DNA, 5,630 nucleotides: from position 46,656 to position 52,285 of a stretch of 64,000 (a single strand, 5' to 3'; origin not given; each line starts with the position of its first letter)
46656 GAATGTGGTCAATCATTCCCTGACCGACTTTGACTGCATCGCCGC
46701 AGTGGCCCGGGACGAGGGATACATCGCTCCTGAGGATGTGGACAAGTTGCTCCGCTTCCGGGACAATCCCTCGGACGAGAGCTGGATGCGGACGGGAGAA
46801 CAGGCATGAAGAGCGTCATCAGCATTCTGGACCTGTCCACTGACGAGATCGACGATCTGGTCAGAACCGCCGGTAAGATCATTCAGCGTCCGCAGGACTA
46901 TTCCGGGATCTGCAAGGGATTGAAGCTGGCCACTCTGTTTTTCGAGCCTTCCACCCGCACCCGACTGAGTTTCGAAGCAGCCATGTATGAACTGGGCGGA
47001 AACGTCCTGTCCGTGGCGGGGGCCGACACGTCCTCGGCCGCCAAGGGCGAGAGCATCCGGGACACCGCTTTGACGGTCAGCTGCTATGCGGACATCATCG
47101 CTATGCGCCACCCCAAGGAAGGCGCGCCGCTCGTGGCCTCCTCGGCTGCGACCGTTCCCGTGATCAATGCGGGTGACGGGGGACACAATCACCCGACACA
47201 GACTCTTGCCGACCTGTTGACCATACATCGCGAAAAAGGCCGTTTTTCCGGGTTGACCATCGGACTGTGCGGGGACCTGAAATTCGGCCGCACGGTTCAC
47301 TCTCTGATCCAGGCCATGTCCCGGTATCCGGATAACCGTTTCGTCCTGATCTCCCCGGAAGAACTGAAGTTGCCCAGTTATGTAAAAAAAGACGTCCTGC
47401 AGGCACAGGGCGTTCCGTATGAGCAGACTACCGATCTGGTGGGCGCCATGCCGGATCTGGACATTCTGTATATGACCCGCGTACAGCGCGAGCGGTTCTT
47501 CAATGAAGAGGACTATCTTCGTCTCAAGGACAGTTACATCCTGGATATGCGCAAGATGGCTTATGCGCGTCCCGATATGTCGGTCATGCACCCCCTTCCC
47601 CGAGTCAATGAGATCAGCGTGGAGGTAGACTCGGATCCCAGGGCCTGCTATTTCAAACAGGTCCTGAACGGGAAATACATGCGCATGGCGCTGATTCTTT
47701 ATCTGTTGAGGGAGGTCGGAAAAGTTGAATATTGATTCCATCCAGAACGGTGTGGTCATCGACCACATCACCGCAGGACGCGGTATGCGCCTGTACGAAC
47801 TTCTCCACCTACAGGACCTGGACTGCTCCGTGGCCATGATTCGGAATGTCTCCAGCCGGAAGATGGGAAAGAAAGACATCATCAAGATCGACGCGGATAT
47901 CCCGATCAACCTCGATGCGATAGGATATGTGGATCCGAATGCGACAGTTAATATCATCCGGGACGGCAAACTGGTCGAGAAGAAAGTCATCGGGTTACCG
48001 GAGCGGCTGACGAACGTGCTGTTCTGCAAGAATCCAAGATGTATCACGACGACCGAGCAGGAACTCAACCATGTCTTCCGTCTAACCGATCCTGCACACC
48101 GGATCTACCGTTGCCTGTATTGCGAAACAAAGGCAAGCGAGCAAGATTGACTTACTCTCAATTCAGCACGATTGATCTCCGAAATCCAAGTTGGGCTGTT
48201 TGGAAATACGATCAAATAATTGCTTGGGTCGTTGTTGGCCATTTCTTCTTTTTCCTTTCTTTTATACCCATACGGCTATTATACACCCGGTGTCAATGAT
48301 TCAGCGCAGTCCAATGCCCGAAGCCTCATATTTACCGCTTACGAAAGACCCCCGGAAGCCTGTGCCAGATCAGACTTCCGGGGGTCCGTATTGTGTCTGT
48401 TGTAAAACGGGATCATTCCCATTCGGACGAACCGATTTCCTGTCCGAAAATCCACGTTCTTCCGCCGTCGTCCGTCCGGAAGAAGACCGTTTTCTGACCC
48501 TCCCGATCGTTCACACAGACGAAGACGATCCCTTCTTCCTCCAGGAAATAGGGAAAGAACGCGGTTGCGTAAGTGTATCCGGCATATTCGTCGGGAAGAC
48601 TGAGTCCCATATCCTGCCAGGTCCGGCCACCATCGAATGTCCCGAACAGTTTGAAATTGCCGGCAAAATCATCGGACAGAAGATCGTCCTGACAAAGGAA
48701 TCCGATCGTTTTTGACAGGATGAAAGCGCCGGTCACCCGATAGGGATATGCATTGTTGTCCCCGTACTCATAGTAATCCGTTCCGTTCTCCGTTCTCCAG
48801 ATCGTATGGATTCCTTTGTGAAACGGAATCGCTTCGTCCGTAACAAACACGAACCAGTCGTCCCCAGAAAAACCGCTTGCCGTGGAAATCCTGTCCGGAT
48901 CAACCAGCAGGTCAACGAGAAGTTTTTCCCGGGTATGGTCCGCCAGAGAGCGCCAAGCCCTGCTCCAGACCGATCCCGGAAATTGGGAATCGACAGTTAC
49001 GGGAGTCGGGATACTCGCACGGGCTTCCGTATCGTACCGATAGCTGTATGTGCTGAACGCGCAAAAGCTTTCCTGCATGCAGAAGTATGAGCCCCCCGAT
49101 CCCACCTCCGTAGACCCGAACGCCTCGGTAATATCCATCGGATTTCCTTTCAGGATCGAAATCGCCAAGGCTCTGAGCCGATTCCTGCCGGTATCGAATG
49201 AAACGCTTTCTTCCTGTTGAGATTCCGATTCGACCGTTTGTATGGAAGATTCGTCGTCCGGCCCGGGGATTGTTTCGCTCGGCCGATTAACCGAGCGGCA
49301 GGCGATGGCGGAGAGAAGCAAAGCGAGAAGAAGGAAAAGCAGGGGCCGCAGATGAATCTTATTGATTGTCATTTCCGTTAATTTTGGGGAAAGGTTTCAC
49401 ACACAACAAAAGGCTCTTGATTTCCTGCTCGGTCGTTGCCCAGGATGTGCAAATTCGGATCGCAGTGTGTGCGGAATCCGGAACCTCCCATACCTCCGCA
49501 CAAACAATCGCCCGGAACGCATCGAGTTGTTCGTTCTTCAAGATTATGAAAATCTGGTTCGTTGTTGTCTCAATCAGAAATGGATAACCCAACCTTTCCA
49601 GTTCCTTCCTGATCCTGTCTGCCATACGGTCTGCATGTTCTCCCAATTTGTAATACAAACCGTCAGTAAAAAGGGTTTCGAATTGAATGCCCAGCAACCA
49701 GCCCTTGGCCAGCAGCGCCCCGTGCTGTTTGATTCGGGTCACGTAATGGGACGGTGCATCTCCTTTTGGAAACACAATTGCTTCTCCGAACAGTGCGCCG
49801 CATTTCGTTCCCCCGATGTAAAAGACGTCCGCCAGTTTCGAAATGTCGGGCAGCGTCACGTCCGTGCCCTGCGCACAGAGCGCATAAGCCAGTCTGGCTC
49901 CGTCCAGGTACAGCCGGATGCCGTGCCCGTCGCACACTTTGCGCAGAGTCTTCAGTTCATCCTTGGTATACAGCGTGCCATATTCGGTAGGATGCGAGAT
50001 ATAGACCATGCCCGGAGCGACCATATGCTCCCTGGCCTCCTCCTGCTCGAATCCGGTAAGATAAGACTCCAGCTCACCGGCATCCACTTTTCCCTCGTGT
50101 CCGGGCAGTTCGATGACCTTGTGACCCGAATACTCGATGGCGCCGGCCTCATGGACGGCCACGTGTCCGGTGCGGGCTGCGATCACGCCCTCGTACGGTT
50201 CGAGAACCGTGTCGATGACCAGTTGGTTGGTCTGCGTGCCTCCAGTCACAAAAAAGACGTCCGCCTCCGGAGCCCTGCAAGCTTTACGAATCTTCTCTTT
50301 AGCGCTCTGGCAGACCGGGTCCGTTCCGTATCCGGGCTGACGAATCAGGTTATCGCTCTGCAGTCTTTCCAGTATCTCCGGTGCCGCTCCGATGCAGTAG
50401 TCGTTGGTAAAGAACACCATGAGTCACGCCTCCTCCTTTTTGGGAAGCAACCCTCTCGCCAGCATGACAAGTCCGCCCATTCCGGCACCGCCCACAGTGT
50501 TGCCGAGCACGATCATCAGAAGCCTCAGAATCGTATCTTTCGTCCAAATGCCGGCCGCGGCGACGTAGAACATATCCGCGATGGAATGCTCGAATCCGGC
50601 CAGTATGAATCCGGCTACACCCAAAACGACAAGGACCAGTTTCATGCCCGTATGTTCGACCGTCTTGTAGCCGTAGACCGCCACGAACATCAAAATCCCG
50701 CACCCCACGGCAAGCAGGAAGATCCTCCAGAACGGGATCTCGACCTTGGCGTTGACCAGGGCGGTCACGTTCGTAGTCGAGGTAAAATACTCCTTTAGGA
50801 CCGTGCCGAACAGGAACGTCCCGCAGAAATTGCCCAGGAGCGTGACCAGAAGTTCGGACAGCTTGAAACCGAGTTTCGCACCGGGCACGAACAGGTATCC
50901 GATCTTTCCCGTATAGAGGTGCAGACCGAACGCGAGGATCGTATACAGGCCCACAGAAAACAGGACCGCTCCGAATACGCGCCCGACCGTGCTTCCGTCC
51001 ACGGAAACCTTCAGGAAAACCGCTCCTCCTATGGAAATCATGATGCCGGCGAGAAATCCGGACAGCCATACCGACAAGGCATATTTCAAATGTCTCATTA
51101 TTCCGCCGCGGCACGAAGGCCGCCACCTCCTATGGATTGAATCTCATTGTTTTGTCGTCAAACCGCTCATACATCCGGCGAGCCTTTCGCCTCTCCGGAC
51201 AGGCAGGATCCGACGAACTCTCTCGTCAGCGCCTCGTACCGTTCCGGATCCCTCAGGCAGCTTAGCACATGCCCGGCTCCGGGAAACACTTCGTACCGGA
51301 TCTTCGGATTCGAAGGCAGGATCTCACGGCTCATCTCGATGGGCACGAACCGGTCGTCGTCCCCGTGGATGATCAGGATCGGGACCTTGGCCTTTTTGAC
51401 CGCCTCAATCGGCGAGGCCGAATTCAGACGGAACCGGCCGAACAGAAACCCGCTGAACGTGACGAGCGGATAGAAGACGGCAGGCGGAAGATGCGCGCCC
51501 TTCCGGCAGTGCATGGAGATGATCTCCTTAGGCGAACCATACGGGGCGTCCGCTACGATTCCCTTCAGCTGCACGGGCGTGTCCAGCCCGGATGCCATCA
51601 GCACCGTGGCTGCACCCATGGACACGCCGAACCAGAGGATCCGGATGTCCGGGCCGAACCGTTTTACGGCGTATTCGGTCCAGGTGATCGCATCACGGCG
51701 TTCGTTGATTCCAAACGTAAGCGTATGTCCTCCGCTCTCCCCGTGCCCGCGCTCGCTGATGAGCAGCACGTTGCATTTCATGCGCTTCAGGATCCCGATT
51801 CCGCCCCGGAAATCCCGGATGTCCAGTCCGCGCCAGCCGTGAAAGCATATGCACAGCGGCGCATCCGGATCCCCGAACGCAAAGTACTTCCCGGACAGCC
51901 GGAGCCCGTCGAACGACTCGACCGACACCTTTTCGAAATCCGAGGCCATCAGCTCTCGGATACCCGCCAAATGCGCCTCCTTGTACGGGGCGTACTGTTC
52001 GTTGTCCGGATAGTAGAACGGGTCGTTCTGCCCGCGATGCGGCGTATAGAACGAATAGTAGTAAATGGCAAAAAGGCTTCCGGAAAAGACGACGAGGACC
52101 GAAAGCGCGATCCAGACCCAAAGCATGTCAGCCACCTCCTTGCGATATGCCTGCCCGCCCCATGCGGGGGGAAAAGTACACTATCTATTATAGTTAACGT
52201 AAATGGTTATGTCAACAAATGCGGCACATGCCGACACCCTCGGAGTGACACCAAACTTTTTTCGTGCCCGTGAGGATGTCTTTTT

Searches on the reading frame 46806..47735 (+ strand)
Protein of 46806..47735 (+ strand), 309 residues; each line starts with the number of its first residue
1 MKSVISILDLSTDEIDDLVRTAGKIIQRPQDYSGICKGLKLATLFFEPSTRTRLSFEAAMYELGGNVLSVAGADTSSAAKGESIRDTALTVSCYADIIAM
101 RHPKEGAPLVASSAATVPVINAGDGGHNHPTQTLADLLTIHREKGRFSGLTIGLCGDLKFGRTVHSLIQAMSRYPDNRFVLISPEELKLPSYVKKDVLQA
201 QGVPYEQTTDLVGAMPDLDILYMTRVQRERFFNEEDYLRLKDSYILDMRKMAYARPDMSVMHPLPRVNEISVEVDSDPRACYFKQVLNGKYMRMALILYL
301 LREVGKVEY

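Call 55: search_protein_families(library=pfam, proteins=[window:46806-47735:+], max_evalue=0.00001)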
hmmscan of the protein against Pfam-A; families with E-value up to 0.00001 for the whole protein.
window:46806-47735:+ (309 aa): 2 families
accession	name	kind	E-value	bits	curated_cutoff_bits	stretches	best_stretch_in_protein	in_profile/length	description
PF02729.26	OTCace_N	-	8.9e-46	156.1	29.9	1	2-141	1-147/148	Aspartate/ornithine carbamoyltransferase, carbamoyl-P binding domain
PF00185.30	OTCace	-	2.3e-28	99.6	29.4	1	149-299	2-156/157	Aspartate/ornithine carbamoyltransferase, Asp/Orn binding domain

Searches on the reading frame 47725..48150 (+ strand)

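Call 55: search_protein_families(library=pfam, proteins=[window:47725-48150:+], max_evalue=0.00001)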
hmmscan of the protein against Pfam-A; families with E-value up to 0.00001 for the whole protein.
window:47725-48150:+ (141 aa): 2 families
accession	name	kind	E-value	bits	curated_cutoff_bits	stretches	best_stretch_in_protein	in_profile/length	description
PF01948.23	PyrI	-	4.9e-30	104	25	1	1-88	1-91/93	Aspartate carbamoyltransferase regulatory chain, allosteric domain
PF02748.20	PyrI_C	-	2.4e-13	50.1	23.4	1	95-140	2-46/48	Aspartate carbamoyltransferase regulatory chain, metal binding domain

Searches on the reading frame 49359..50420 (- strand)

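Call 7: search_protein_families(library=pfam, proteins=[window:49359-50420:-])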
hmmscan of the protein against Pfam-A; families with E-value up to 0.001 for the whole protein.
window:49359-50420:- (353 aa): 3 families
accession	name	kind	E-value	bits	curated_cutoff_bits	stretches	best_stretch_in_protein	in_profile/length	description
PF01212.27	Beta_elim_lyase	-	2.1e-27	96.6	27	1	30-295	27-286/288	Beta-eliminating lyase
PF00155.27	Aminotran_1_2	-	2e-08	34.3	19.7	1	31-175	38-187/361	Aminotransferase class I and II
PF00266.25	Aminotran_5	-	0.00017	21.1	21.5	1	37-122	45-137/371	Aminotransferase class-V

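Call 8: search_protein_families(library=ncbifam, proteins=[window:49359-50420:-])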
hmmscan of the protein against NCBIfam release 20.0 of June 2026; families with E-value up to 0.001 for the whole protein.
window:49359-50420:- (353 aa): 6 families
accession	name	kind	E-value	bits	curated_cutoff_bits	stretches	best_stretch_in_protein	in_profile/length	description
NF041359.1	GntG_guanitoxin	subfamily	8.6e-11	41.5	230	1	31-336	34-336/343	GntG family PLP-dependent aldolase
NF007825.0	PRK10534.1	equivalog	1.4e-05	24.3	312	1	30-334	29-320/333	low-specificity L-threonine aldolase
TIGR03402.1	FeS_nifS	equivalog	2e-05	23.6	530.75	1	36-122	43-134/379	cysteine desulfurase NifS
TIGR02006.1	IscS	equivalog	0.00025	20.2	643.2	0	30-121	42-139/402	IscS subfamily cysteine desulfurase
TIGR03403.1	nifS_epsilon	equivalog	0.00064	18.6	587.7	0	22-121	29-137/382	NifS family cysteine desulfurase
NF010611.0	PRK14012.1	equivalog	0.0008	18.4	548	0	30-121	46-143/406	IscS subfamily cysteine desulfurase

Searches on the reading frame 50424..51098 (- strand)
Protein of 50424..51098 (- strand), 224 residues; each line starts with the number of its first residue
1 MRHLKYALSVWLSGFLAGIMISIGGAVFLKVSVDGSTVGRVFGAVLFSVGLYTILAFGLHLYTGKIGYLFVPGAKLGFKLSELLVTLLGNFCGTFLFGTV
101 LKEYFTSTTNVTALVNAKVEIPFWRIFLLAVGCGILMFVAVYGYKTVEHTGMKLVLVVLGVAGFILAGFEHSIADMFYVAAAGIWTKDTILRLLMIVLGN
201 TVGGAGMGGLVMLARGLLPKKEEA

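Call 7: search_protein_families(library=pfam, proteins=[window:50424-51098:-])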
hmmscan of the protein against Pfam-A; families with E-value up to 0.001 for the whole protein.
window:50424-51098:- (224 aa): 1 family
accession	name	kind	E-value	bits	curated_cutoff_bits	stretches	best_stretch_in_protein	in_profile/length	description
PF01226.23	Form_Nir_trans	-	2.2e-32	112.8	34.6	1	8-212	18-238/240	Formate/nitrite transporter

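Call 8: search_protein_families(library=ncbifam, proteins=[window:50424-51098:-])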
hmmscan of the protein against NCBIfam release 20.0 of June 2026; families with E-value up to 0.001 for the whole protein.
window:50424-51098:- (224 aa): 3 families
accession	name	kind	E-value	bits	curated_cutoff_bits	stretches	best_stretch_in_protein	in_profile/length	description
TIGR00790.1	fnt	subfamily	1.9e-21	76.8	232.3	1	8-212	7-233/239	formate/nitrite family transporter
TIGR04060.1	formate_focA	equivalog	7.7e-17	61.4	290.1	1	5-184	17-210/268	formate transporter FocA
NF008069.0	PRK10805.1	equivalog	6.3e-06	25.8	440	1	5-184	29-221/285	formate transporter FocA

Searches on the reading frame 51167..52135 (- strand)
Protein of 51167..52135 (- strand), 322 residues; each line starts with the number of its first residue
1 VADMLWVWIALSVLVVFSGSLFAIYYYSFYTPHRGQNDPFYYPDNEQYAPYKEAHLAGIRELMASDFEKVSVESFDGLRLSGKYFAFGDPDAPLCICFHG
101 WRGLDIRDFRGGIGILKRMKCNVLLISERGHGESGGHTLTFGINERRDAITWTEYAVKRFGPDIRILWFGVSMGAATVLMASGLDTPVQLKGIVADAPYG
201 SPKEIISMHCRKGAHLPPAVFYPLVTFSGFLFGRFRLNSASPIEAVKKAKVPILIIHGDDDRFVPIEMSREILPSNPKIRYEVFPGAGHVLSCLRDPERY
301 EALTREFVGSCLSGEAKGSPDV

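Call 7: search_protein_families(library=pfam, proteins=[window:51167-52135:-])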
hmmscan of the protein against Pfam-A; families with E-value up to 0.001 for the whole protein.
window:51167-52135:- (322 aa): 7 families
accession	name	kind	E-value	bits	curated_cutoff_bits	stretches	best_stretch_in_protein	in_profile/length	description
PF12146.15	Hydrolase_4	-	2.3e-13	50.4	27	2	116-206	27-117/239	Serine aminopeptidase, S33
PF00561.26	Abhydrolase_1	-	5.4e-10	39.8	25.8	1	241-291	200-240/245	alpha/beta hydrolase fold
PF12697.13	Abhydrolase_6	-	4.5e-08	34.4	26.3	1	97-301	3-215/217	Alpha/beta hydrolase family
PF00326.27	Peptidase_S9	-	3e-07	30.6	22.6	1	142-308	41-206/213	Prolyl oligopeptidase family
PF20434.5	BD-FAE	-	5.7e-07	29.7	26.8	1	237-271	176-210/215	BD-FAE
PF01738.24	DLH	-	2.4e-05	24.5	21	1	221-301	127-198/217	Dienelactone hydrolase family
PF02230.22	Abhydrolase_2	-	5e-05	23.7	23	0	225-271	134-177/217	Phospholipase/Carboxylesterase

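Call 8: search_protein_families(library=ncbifam, proteins=[window:51167-52135:-])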
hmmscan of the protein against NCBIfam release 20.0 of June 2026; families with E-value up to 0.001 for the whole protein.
window:51167-52135:- (322 aa): 6 families
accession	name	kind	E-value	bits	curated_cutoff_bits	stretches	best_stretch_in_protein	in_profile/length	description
TIGR02427.1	protocat_pcaD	equivalog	1e-10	41.5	255.85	1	243-308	186-250/251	3-oxoadipate enol-lactonase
NF051487.1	bifunc_PcaCD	exception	5.7e-08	32.3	430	1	244-308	348-411/413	bifunctional 4-carboxymuconolactone decarboxylase/3-oxoadipate enol-lactonase PcaCD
NF051488.1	bifunc_PcaDC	exception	7.2e-06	25.4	390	0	246-309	189-251/375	bifunctional 3-oxoadipate enol-lactonase/4-carboxymuconolactone decarboxylase PcaDC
TIGR03695.1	menH_SHCHC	equivalog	2.6e-05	23.8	208.55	0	243-307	188-250/252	2-succinyl-6-hydroxy-2,4-cyclohexadiene-1-carboxylate synthase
NF011457.0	PRK14875.1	equivalog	0.0002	20.4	307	1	241-291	306-353/372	acetoin dehydrogenase dihydrolipoyllysine-residue acetyltransferase subunit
TIGR03056.1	bchO_mg_che_rel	equivalog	0.00077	18.6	172.55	0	244-291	214-261/278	alpha/beta fold hydrolase BchO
